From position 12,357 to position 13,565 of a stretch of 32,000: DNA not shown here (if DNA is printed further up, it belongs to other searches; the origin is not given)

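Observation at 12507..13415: H-NOX haem sensor fused to a winged-helix-like domain: candidate one-component NO-responsive regulator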

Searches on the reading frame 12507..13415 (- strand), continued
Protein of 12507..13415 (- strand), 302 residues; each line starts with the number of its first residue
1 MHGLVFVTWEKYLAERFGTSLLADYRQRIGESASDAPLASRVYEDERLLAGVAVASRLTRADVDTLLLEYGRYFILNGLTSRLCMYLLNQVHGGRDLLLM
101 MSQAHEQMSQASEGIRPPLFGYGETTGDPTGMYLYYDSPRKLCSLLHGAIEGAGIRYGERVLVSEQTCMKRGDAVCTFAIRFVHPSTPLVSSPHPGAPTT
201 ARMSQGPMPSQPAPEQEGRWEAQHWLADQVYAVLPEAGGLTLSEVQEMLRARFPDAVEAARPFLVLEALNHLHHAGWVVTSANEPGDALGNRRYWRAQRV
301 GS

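Call 35: find_related_loci(query=A1, collection=genome_contigs, flank=8000)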
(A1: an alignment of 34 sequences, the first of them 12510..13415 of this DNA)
Query A1 (302 aa) in genome_contigs; peptide patterns used: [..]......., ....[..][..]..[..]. (x = any residue, [..] = any of these).
77 stretches matched a pattern; 68 encode a relative of the query (tblastn E <= 1e-3); 68 distinct loci.
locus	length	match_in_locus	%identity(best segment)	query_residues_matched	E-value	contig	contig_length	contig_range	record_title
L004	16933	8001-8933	68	1-300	2e-136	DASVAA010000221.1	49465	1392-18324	MAG TPA_asm: Ktedonobacterales bacterium isolate SMAG_U1939 k141_1700146, whole genome shotgun sequence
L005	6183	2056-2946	67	1-300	9e-130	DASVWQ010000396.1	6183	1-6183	MAG TPA_asm: Ktedonobacterales bacterium isolate SMAG_U2552 k141_1397697, whole genome shotgun sequence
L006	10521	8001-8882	66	1-300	1e-126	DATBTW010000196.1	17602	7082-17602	MAG TPA_asm: Ktedonobacterales bacterium isolate SMAG_U4194 k141_800892, whole genome shotgun sequence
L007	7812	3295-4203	64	1-300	2e-126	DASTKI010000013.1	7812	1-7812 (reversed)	MAG TPA_asm: Ktedonobacterales bacterium isolate SMAG_U2012 k141_1366967, whole genome shotgun sequence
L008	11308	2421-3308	63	1-302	2e-123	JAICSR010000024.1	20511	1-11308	MAG: Ktedonobacterales bacterium isolate GZL_HYHR_2_bin.65 k141_720064_length_20511_cov_13.5074, whole genome shotgun se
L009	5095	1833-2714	64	1-300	2e-122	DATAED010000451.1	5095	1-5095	MAG TPA_asm: Ktedonobacterales bacterium isolate SMAG_U6768 k141_412275, whole genome shotgun sequence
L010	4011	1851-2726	65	1-300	1e-120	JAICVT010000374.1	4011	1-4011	MAG: Ktedonobacterales bacterium isolate LS_FP_2_bin.8 k141_1273316_length_4011_cov_30.1664, whole genome shotgun sequen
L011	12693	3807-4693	66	1-301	4e-112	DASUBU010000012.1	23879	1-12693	MAG TPA_asm: Ktedonobacterales bacterium isolate SMAG_U2529 k141_1227018, whole genome shotgun sequence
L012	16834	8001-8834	54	1-297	3e-98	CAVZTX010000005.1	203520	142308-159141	MAG: uncultured Chloroflexia bacterium isolate MFD09603.bin.3.290 genome assembly, contig: contig_13521, whole genome sh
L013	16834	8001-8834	54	1-297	2e-96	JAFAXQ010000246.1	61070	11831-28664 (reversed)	MAG: Ktedonobacteraceae bacterium isolate CP_BM_RX_R7_7 BM_RX_R7_k147_4293165, whole genome shotgun sequence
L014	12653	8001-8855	52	1-302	6e-95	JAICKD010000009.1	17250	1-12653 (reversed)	MAG: Ktedonobacterales bacterium isolate GZL_HY_2_bin.35 k141_2215732_length_17250_cov_18.5751, whole genome shotgun seq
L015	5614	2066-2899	52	1-297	6e-95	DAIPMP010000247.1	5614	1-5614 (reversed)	MAG TPA_asm: Ktedonobacteraceae bacterium isolate CTOTU41336 NODE_13433_length_5614_cov_3.449182, whole genome shotgun s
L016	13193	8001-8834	52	1-297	1e-94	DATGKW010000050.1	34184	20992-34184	MAG TPA_asm: Ktedonobacteraceae bacterium isolate SMAG_U9870 k141_498197, whole genome shotgun sequence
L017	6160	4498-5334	55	1-301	4e-94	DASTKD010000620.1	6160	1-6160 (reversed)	MAG TPA_asm: Ktedonobacteraceae bacterium isolate SMAG_U1932 k141_1599923, whole genome shotgun sequence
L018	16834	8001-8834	52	1-298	5e-94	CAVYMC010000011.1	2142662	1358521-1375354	MAG: uncultured Chloroflexia bacterium isolate MFD01299.bin.2.120 genome assembly, contig: contig_7523, whole genome sho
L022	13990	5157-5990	51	1-297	5e-91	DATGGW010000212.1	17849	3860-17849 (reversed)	MAG TPA_asm: Ktedonobacteraceae bacterium isolate SMAG_U9764 k141_1273623, whole genome shotgun sequence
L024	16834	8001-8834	51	1-297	2e-90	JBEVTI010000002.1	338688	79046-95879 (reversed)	MAG: Ktedonobacter sp. isolate 1957-MAG-2.1 MAG_1957-2.1_NODE_2, whole genome shotgun sequence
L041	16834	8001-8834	48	1-297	4e-86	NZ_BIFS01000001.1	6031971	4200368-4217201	Dictyobacter kobayashii strain Uno11 sequence1, whole genome shotgun sequence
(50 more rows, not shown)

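Call 39: search_protein_families(library=pfam, proteins=[L041:6804-7988:+, L022:4080-5141:+, L024:9181-9876:+, L015:2942-4261:+, L012:6767-7900:+], max_evalue=0.01)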
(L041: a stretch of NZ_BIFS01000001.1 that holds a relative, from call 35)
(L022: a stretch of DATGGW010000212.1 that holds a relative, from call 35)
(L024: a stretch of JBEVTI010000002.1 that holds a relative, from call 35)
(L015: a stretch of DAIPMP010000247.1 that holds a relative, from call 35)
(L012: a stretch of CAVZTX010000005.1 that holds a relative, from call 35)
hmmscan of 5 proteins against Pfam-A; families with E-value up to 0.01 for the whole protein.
L041:6804-7988:+ (394 aa): 1 family
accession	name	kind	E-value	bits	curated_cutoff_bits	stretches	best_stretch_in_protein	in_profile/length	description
PF02898.20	NO_synthase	-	3.4e-157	523.5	22.7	1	27-372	4-349/362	Nitric oxide synthase, oxygenase domain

L022:4080-5141:+ (353 aa): 1 family
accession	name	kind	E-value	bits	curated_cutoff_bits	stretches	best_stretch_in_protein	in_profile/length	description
PF01243.27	PNPOx_N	-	3.7e-06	27.7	28.1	1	199-305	3-101/120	Pyridoxamine 5'-phosphate oxidase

L024:9181-9876:+ (231 aa): 2 families
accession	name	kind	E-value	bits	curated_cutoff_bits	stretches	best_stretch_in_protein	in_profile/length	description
PF20229.3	ChrB_N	-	2.2e-15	57.4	23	1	24-180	1-154/159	Protein ChrB, N-terminal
PF20803.2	PaaX_M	-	1.4e-05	25.6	24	1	8-62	7-59/83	PaaX protein central Cas2-like domain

L015:2942-4261:+ (439 aa): 1 family
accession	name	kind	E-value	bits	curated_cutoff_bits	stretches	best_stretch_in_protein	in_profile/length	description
PF02898.20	NO_synthase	-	1.7e-160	534.3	22.7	1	62-421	3-362/362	Nitric oxide synthase, oxygenase domain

L012:6767-7900:+ (377 aa): 1 family
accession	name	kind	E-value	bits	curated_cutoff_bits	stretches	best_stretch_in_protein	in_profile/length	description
PF01243.27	PNPOx_N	-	3.2e-09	37.6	28.1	1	221-343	1-115/120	Pyridoxamine 5'-phosphate oxidase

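Call 40: search_protein_families(library=ncbifam, proteins=[L041:6804-7988:+, L022:4080-5141:+, L024:9181-9876:+], max_evalue=0.01)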
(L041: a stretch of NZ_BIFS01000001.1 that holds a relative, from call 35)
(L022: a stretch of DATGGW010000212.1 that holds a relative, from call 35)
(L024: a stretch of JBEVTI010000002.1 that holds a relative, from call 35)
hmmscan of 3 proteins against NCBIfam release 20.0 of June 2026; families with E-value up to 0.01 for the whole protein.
L041:6804-7988:+ (394 aa): 0 families

L022:4080-5141:+ (353 aa): 1 family
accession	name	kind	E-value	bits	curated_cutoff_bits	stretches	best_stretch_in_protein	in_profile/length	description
TIGR04025.1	PPOX_FMN_DR2398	subfamily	3.7e-20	72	170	2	192-320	17-139/197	MSMEG_1061 family FMN-dependent PPOX-type flavoprotein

L024:9181-9876:+ (231 aa): 0 families

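Call 43: predict_structure(alignment_id=A1)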
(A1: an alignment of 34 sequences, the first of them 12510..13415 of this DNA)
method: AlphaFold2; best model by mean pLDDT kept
length: 302 residues; sequences in the alignment: 34
mean_pLDDT: 79.5   pTM: 0.61
mean pLDDT of the five models: 79.5, 79.1, 78.5, 77.1, 76.6
residues with pLDDT >= 90: 121; 70-90: 105; 50-70: 45; < 50: 31
segments of 3 or more residues with pLDDT < 50: 1-4, 37-40, 191-194, 199-212
pLDDT, mean of each block of 10 residues (from residue 1): 62 92 91 55 68 94 94 82 58 87 75 59 82 86 90 91 92 92 76 48 42 64 89 95 96 87 91 82 85 88 44
secondary structure, 60 per line:
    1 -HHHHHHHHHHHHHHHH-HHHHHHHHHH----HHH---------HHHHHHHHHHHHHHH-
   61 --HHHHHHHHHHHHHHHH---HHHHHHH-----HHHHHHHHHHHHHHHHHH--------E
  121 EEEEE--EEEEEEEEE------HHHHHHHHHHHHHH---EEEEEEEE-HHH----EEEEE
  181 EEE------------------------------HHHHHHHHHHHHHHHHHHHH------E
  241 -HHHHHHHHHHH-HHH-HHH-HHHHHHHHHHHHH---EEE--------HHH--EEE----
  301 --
elements in order: H2-17 H19-28 H45-59 H63-78 H82-88 H94-111 E120-125 E128-136 H143-156 E160-167 E176-183 H214-233 H242-252 H262-274 E278-280 E294-296

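Call 65: search_solved_structures(query=L022:4080-5141:+, max_evalue=0.01)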
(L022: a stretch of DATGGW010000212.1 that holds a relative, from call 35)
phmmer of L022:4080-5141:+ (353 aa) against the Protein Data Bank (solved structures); distinct sequences matched with E-value up to 0.01: 0.

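Call 66: search_solved_structures(query=L041:6804-7988:+, max_evalue=1e-20)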
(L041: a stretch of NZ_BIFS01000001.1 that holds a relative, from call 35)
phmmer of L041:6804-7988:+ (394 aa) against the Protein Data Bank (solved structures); distinct sequences matched with E-value up to 1e-20: 81 (the best 60 are shown).
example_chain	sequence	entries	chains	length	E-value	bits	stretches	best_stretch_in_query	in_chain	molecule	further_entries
1rs8_A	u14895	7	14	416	3.2e-122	411.5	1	19-366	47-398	Nitric-oxide synthase, endothelial | Nitric-oxide synthase | Nitric oxide synthase, endothelial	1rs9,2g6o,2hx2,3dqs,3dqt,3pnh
1p6l_A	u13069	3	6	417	3.2e-122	411.5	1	19-366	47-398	Nitric-oxide synthase, endothelial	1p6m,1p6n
3e7s_A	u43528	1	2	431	3.5e-122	411.4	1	19-367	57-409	Nitric oxide synthase, endothelial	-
3n6b_A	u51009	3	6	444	3.8e-122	411.3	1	19-366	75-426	Nitric oxide synthase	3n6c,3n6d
4cwz_A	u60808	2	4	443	3.8e-122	411.3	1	19-367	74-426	NITRIC OXIDE SYNTHASE, ENDOTHELIAL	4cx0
4luw_A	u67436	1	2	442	4e-122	411.2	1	19-366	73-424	Nitric oxide synthase, endothelial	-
4imx_A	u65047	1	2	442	4e-122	411.2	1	19-366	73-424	subunit A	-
3rqo_A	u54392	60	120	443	4e-122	411.2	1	19-366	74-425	Nitric oxide synthase, endothelial | ENDOTHELIAL NITRIC OXIDE SYNTHASE | Nitric oxide synthase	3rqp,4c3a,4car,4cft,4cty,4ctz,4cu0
1d0c_A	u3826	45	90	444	4e-122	411.2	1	19-366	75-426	BOVINE ENDOTHELIAL NITRIC OXIDE SYNTHASE HEME DOMAIN | BOVINE ENDOTHELIAL NITRIC OXIDE SYNTHASE HEME | NITRIC OXIDE SYNTHASE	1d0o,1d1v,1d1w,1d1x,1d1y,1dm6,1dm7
4cul_A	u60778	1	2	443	4e-122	411.2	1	19-366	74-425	NITRIC OXIDE SYNTHASE, ENDOTHELIAL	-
4cx1_A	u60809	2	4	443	4.2e-122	411.1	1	20-366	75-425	NITRIC OXIDE SYNTHASE, ENDOTHELIAL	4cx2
1zzt_A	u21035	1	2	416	1.5e-121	409.3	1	18-366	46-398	Nitric-oxide synthase, endothelial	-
1q2o_A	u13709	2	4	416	1.6e-121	409.2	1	19-366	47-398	Nitric-oxide synthase, endothelial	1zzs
3n67_A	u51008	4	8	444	1.9e-121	409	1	18-366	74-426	Nitric oxide synthase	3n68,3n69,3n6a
3n6e_A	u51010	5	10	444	2e-121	408.9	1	19-366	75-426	Nitric oxide synthase | 'Nitric oxide synthase | Nitric oxide synthase, endothelial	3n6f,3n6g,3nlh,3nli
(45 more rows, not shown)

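Call 75: fold_search(model_id=the predicted structure, library=pdb)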
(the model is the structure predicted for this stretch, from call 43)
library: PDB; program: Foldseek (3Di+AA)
matches with E <= 10: 298; with E <= 0.001: 48
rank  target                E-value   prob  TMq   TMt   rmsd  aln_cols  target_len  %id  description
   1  4u99_A                1.9e-10  1.00  0.52  0.81   2.8       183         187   20  Crystal structure of an H-NOX protein from S. oneidensis in the Fe(II) ligation state, Q154A/Q155A/K156A mutant (released 2014-10-01)
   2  4u9b                  2.7e-10  1.00  0.52  0.83   2.9       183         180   20  Crystal structure of an H-NOX protein from S. oneidensis in the Fe(II)NO ligation state (released 2014-10-01)
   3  4iae_A                4.7e-10  1.00  0.53  0.84   2.8       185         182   21  Crystal structure of BAY 60-2770 bound to nostoc H-NOX domain (released 2013-11-20)
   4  3tfd_B                1.0e-09  1.00  0.53  0.84   2.8       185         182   20  Crystal structure of an H-NOX protein from Nostoc sp. PCC 7120, L66W mutant (released 2011-11-09)
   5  4u99_B                1.2e-09  1.00  0.53  0.84   2.5       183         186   19  Crystal structure of an H-NOX protein from S. oneidensis in the Fe(II) ligation state, Q154A/Q155A/K156A mutant (released 2014-10-01)
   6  3tfd_A                1.3e-09  1.00  0.52  0.83   2.8       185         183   20  Crystal structure of an H-NOX protein from Nostoc sp. PCC 7120, L66W mutant (released 2011-11-09)
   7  3tf8_B                1.5e-09  1.00  0.50  0.79   3.3       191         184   21  Crystal structure of an H-NOX protein from Nostoc sp. PCC 7120 (released 2011-11-09)
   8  3tfg_A                1.6e-09  1.00  0.53  0.83   2.9       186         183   20  Crystal structure of an H-NOX protein from Nostoc sp. PCC 7120, L66W/L67W double mutant (released 2011-11-09)
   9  6mx5                  1.6e-09  1.00  0.52  0.79   3.3       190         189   21  Crystal structure of H-NOX protein from Nostoc sp. (released 2018-11-07)
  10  2o09_A                1.9e-09  1.00  0.53  0.84   2.8       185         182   21  Crystal structure of the H-NOX domain from Nostoc sp. PCC 7120 (released 2007-01-30)
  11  3tff_A                2.3e-09  1.00  0.50  0.79   3.3       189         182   21  Crystal structure of an H-NOX protein from Nostoc sp. PCC 7120, L67W mutant (released 2011-11-09)
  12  3tfg_B                2.6e-09  1.00  0.53  0.84   2.8       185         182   20  Crystal structure of an H-NOX protein from Nostoc sp. PCC 7120, L66W/L67W double mutant (released 2011-11-09)
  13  3tf8_A                3.2e-09  1.00  0.52  0.83   2.9       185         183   21  Crystal structure of an H-NOX protein from Nostoc sp. PCC 7120 (released 2011-11-09)
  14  6dxi                  4.1e-09  1.00  0.50  0.77   3.3       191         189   20  Crystal structure of H-NOX protein from Nostoc sp V52W/L67W double-mutant. (released 2018-07-11)
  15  3sj5_B                7.8e-09  1.00  0.50  0.79   4.0       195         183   22  I5F Mutant Structure of T. Tengcongensis H-NOX (released 2011-07-20)
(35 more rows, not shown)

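Call 81: search_protein_families(library=pfam, proteins=[L010:240-1733:+, L010:2705-3400:-, L006:8897-10036:-], max_evalue=0.001)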
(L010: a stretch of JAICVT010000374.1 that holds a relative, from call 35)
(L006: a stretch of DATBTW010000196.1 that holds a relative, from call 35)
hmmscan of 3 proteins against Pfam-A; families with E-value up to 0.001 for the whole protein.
L010:240-1733:+ (497 aa): 0 families

L010:2705-3400:- (231 aa): 1 family
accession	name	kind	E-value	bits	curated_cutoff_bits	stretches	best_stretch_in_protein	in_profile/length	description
PF01965.30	DJ-1_PfpI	-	2.7e-22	79.8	26.6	1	23-192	2-164/165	DJ-1/PfpI family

L006:8897-10036:- (379 aa): 1 family
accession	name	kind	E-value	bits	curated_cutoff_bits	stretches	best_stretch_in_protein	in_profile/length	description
PF06271.18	RDD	-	6.6e-18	65.8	24.1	1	196-362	1-136/137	RDD family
